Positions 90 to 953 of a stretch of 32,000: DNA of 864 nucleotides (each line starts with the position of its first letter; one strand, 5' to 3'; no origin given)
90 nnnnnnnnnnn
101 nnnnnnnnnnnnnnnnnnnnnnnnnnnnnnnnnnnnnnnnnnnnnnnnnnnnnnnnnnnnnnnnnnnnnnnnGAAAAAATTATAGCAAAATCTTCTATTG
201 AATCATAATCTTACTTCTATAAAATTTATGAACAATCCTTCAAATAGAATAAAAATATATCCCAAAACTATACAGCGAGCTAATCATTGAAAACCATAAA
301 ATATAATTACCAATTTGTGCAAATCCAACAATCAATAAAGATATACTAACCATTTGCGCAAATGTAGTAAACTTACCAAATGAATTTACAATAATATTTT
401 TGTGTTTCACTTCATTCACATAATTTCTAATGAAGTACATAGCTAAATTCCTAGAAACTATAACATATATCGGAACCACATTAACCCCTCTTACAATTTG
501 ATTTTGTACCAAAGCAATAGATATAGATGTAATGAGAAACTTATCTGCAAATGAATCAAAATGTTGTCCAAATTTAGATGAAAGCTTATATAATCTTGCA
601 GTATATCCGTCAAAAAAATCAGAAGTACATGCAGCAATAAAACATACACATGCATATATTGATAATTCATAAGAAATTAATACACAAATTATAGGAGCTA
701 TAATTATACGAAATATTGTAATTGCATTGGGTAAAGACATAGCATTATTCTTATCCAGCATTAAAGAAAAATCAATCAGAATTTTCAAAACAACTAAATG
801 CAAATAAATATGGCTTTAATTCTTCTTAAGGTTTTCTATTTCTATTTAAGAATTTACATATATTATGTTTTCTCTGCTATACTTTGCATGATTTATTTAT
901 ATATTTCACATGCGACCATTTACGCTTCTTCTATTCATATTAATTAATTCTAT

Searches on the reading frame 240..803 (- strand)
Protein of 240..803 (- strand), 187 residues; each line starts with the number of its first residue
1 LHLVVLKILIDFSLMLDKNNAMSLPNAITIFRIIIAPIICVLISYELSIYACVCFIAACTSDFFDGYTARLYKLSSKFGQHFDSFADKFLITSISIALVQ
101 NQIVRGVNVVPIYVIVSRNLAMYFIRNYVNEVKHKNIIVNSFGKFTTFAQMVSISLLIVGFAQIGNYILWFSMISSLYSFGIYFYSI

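Call 35: search_protein_families(library=pfam, proteins=[window:240-803:-], max_evalue=0.00001)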
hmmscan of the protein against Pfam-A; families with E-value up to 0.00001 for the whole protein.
window:240-803:- (187 aa): 1 family
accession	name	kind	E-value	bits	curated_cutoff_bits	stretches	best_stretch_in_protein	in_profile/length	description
PF01066.26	CDP-OH_P_transf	-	2e-32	113.2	22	1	22-176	1-150/152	CDP-alcohol phosphatidyltransferase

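Call 38: find_encoding_contigs(protein=window:240-803:-, flank=10000, max_places=4)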
Protein window:240-803:- (187 aa): no gene with exactly this product is on record in the collection.
